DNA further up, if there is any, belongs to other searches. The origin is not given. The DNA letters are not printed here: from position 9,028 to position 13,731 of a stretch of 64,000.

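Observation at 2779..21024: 18-kb block of three consecutive giant surface-protein genes (paralogous LamG/dockerin/T9SS giants flanking a beta-helix/FN3/PPC protein)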

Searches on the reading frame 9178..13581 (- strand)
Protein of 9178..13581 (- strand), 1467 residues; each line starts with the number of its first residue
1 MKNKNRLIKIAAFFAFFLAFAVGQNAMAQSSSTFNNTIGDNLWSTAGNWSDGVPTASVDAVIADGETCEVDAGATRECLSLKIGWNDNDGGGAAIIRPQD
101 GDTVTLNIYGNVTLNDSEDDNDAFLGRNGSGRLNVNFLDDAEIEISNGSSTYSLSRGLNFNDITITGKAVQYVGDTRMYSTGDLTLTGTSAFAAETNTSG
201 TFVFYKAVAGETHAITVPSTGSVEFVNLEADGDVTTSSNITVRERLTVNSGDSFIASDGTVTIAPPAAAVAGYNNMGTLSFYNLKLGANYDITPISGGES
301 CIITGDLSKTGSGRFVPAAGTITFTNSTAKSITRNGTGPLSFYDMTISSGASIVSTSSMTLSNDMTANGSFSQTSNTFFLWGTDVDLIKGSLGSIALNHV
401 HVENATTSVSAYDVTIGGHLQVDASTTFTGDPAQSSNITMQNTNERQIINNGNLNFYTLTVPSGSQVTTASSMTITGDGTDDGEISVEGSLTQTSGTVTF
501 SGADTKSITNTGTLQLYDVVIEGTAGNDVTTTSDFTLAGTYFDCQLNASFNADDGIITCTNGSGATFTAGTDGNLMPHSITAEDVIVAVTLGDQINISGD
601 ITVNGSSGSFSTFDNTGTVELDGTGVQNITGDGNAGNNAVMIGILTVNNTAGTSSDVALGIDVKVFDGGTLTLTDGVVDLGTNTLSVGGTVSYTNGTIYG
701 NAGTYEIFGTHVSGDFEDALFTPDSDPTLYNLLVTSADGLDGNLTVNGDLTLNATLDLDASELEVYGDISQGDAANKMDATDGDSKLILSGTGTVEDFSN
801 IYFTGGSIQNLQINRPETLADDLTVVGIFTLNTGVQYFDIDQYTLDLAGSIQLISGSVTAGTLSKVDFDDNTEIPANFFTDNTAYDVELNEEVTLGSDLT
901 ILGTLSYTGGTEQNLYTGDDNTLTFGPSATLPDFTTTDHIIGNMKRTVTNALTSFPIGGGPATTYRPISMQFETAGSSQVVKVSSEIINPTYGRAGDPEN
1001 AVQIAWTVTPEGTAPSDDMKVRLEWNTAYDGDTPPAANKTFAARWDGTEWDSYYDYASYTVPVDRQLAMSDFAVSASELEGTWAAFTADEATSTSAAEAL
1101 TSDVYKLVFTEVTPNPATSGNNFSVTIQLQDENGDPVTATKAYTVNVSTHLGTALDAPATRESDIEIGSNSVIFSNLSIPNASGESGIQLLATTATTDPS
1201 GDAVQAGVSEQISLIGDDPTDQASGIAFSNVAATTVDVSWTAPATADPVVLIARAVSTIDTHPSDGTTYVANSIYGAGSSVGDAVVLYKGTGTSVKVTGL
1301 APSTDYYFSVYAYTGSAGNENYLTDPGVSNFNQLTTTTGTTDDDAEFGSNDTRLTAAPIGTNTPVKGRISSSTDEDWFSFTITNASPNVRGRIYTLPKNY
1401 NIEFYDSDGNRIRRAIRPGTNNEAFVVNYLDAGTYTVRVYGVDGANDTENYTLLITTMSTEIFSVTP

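Call 6: search_protein_families(library=pfam, proteins=[window:9178-13581:-], max_evalue=0.01)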
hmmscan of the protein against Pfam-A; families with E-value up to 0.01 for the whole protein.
window:9178-13581:- (1467 aa): 2 families
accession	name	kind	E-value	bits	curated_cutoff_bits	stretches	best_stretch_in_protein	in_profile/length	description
PF00041.27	fn3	-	1.8e-07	31.7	25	1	1224-1316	4-72/84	Fibronectin type III domain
PF16656.11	Pur_ac_phosph_N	-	2.4e-07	31.7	30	1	1226-1314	6-82/93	Purple acid Phosphatase, N-terminal domain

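Call 12: search_protein_families(library=ncbifam, proteins=[window:9178-13581:-], max_evalue=0.01)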
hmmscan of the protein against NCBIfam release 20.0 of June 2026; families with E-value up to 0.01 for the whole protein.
window:9178-13581:- (1467 aa): 0 families

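Call 13: find_encoding_contigs(protein=window:9178-13581:-, flank=10000, max_places=6)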
Protein window:9178-13581:- (1467 aa): no gene with exactly this product is on record in the collection.

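Call 14: find_homologous_proteins(query=window:9178-13581:-)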
Query window:9178-13581:- (1467 aa): 13 proteins with E <= 0.001 among 8000 candidates.
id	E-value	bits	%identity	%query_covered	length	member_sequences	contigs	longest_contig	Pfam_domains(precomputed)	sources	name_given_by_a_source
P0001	0.0e+0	3162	100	100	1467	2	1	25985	PF00041.28,PF16656.12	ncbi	ncbi:MAG: beta strand repeat-containing protein [Candidatus Kapaibacterium sp.]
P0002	3.8e-235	802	36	98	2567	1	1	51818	PF10162.15,PF00041.28,PF16656.12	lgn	-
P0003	2.0e-234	800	39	100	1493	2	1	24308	-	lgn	-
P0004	1.4e-78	283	31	46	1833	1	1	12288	PF10162.15,PF00041.28,PF10179.16,PF16656.12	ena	-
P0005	1.8e-43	167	36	16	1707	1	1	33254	PF00041.28,PF10179.16,PF16656.12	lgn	-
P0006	1.0e-34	138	34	16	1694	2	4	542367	PF18962.8,PF00041.28,PF10179.16,PF16656.12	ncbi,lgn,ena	-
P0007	7.8e-34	135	32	24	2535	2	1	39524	-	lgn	-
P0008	8.0e-25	105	34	17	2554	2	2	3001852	-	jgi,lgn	-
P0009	9.7e-21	91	35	9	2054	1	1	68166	PF16655.13,PF18962.8,PF00041.28,PF16656.12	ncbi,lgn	-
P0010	8.2e-18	82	27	17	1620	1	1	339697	PF18962.8,PF13860.13,PF06739.18,PF00041.28,PF16656.12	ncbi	-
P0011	2.9e-10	57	27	24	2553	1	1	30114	-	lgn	-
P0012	1.3e-9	55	29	22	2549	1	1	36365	-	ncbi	-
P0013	5.5e-9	53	28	13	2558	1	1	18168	-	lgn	-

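Call 15: find_encoding_contigs(protein=P0003, flank=10000, max_places=4)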
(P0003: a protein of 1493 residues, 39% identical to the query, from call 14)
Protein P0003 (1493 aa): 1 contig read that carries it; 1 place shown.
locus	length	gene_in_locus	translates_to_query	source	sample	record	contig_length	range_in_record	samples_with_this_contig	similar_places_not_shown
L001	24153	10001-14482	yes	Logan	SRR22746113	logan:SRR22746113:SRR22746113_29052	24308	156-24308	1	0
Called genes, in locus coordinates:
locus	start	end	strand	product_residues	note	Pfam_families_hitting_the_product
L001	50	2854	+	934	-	PF00675:Peptidase_M16, PF05193:Peptidase_M16_C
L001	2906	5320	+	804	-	PF13620:CarboxypepD_reg, PF13715:CarbopepD_reg_2, PF17210:SdrD_B (weak), PF17802:SpaA (weak), PF07715:Plug (weak), PF00593:TonB_dep_Rec_b-barrel, PF14905:OMP_b-brl_3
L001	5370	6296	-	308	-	-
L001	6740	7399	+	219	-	PF00813:FliP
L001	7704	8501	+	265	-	PF01311:Bac_export_1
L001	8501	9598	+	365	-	PF01312:Bac_export_2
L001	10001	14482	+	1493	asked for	-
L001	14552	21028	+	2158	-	PF21471:Reelin_subrepeat-B (faint), PF13385:Laminin_G_3, PF18962:Por_Secre_tail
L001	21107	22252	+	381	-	PF00155:Aminotran_1_2 (weak), PF00266:Aminotran_5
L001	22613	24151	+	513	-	?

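Call 16: find_encoding_contigs(protein=P0002, flank=10000, max_places=4)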
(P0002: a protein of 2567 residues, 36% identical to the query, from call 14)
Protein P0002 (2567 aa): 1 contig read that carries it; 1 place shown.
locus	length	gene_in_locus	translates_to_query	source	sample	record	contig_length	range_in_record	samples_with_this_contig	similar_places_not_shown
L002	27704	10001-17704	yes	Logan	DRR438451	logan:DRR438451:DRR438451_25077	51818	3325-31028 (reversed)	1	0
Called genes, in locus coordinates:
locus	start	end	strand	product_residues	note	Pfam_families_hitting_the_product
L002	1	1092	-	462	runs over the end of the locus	-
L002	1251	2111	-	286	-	-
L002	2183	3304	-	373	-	PF00890:FAD_binding_2 (weak), PF01266:DAO, PF01494:FAD_binding_3 (faint), PF13450:NAD_binding_8 (weak)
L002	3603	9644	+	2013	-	PF21471:Reelin_subrepeat-B (faint), PF13385:Laminin_G_3, PF02210:Laminin_G_2 (weak), PF18962:Por_Secre_tail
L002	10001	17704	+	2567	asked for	PF10162:G8 (faint), PF00041:fn3 (weak), PF16656:Pur_ac_phosph_N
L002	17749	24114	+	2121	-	PF18962:Por_Secre_tail (faint), PF21471:Reelin_subrepeat-B (faint), PF13385:Laminin_G_3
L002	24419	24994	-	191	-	PF25084:LbH_EIF2B (weak), PF14602:Hexapep_2 (faint), PF00132:Hexapep, PF25087:GMPPB_C (weak)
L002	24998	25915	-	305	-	PF01408:GFO_IDH_MocA, PF22725:GFO_IDH_MocA_C3, PF02894:GFO_IDH_MocA_C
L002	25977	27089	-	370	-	PF01041:DegT_DnrJ_EryC1, PF01212:Beta_elim_lyase (faint), PF00155:Aminotran_1_2 (weak)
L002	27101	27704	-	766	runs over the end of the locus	PF06798:PrkA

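Call 84: predict_structure(alignment_id=A9)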
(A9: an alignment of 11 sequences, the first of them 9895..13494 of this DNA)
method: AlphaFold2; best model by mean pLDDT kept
length: 1200 residues; sequences in the alignment: 11
mean_pLDDT: 65.3   pTM: 0.51
mean pLDDT of the five models: 65.3, 62.3, 59.1, 58.8, 58.5
residues with pLDDT >= 90: 147; 70-90: 396; 50-70: 360; < 50: 297
segments of 3 or more residues with pLDDT < 50: 1-11, 15-18, 97-99, 124-126, 517-524, 531-534, 540-546, 554-557, 683-686, 688-690, 694-696, 744-748, 770-772, 826-828, 878-939, 945-950, 952-978, 993-1011, 1013-1017, 1021-1071, 1155-1157, 1169-1171, 1187-1200
pLDDT, mean of each block of 10 residues (from residue 1): 38 49 66 73 74 69 67 83 70 50 82 75 56 87 81 91 85 83 89 91 93 90 93 79 81 86 63 90 71 86 78 89 88 90 90 86 89 76 87 87 75 90 88 94 81 85 91 84 89 73 76 55 50 50 45 50 61 65 68 75 60 78 65 78 78 79 72 73 50 53 72 67 68 70 51 64 56 55 72 65 60 56 52 51 53 52 51 49 35 39 36 35 38 41 47 43 33 43 50 43 36 48 37 29 31 26 36 60 59 72 68 70 58 73 75 52 58 52 48 25
secondary structure, 60 per line:
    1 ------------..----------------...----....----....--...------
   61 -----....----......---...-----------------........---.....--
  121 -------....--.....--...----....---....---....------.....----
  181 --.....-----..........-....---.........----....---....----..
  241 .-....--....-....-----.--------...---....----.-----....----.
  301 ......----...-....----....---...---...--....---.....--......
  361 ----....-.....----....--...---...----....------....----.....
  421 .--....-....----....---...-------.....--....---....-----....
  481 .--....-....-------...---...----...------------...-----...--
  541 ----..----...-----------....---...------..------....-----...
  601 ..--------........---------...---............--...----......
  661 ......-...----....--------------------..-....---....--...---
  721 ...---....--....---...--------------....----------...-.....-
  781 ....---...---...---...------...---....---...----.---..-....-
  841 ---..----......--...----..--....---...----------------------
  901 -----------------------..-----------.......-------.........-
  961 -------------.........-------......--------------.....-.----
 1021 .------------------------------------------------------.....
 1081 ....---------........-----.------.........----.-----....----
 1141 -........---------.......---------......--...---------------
elements in order (helices of 4 or more, strands of 3 or more residues): E31-33 E38-41 E46-49 E52-54 E66-69 E74-79 E83-85 E103-110 E114-118 E128-131 E134-138 E141-143 E148-151 E155-158 E162-165 E172-176 E183-187 E193-202 E204-207 E211-219 E224-227 E231-234 E243-246 E249-252 E254-257 E272-274 E278-281 E292-295 E300-306 E311-313 E315-318 E323-326 E330-332 E336-338 E341-344 E348-352 E355-360 E365-368 E370-374 E379-382 E385-387 E391-393 E398-401 E408-411 E416-421 E424-427 E429-432 E437-440 E444-446 E454-458 E461-464 E468-471 E477-481 E484-487 E489-492 E500-502 E506-508 E513-515 E528-530 E536-538 E551-553 E565-568 E572-574 E589-592 E598-602 E611-618 E628-630 E634-645 E648-650 E655-666 E668-670 E675-678 E702-705 E709-712 E715-717 E721-723 E727-730 E733-736 E740-742 E757-760 E781-784 E788-790 E794-796 E800-802 E809-811 E815-818 E822-824 E836-839 E850-855 E858-860 E869-872 E876-878 E937-943 E951-959 E974-982 E990-995 E1010-1014 E1076-1084 E1094-1101 E1114-1122 E1133-1136 E1142-1149 E1159-1165 E1175-1180 E1183-1185

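Call 86: fold_search(model_id=the predicted structure, library=pdb)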
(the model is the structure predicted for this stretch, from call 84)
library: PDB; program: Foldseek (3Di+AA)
matches with E <= 10: 796; with E <= 0.001: 0
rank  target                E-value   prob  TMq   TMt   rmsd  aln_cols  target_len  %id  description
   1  6mof_B                8.6e-03  0.97  0.07  0.27  18.3       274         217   15  Monomeric DARPin G2 complex with EpoR (released 2019-06-05)
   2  4y5x_C                1.3e-02  0.96  0.07  0.27  17.9       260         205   11  Diabody 305 complex with EpoR (released 2015-03-18)
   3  6moi_B                1.7e-02  0.95  0.07  0.28  16.9       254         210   14  Dimeric DARPin C_angle_R5 complex with EpoR (released 2019-06-05)
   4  4y5x_I                1.9e-02  0.92  0.06  0.26  18.2       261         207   11  Diabody 305 complex with EpoR (released 2015-03-18)
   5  6mol_C                2.8e-02  0.77  0.06  0.23  18.4       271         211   12  Monoextended DARPin M_R12 complex with EpoR (released 2019-06-05)
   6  1eba_A                3.1e-02  0.60  0.06  0.22  19.6       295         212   11  COMPLEX BETWEEN THE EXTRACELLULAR DOMAIN OF ERYTHROPOIETIN (EPO) RECEPTOR [EBP] AND AN INACTIVE PEPTIDE [EMP33] CONTAI (released 1998-11-11)
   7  6moj_B                3.4e-02  0.87  0.07  0.26  18.2       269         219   13  Dimeric DARPin A_angle_R5 complex with EpoR (released 2019-06-05)
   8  8sgj_A                3.5e-02  0.99  0.07  0.10   6.3       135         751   16  Cryo-EM structure of human NCX1 in apo inactivated state (released 2023-10-11)
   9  6mol_B                3.5e-02  0.90  0.06  0.26  18.9       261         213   12  Monoextended DARPin M_R12 complex with EpoR (released 2019-06-05)
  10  8sgt_A                3.9e-02  1.00  0.06  0.10   5.4       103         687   14  Cryo-EM structure of human NCX1 in Ca2+ bound, activated state (group II in the presence of 0.5 mM Ca2+) (released 2023-10-11)
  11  6rpt_A                4.4e-02  1.00  0.07  0.52   5.5       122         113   16  Structure of tick complement inhibitor CirpT1 complexed with macroglobubulin domain 4 of human complement C5 (released 2020-01-08)
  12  2dpk                  4.6e-02  1.00  0.07  0.48   6.0       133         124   14  The Crystal Structure of the Primary Ca2+ Sensor of the Na+/Ca2+ Exchanger (released 2006-06-13)
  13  7yq5_E                4.6e-02  0.08  0.06  0.08  24.4       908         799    7  human insulin receptor bound with A62 DNA aptamer and insulin (released 2022-11-09)
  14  8cem_B                4.8e-02  0.98  0.07  0.08  21.8       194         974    9  Structure of bovine native C3, re-refinement (released 2023-04-05)
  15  9u62_D                4.8e-02  0.97  0.07  0.08  24.1       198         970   12  AP pathways C3 convertase C3bBbP and C3 complex (released 2026-01-14)
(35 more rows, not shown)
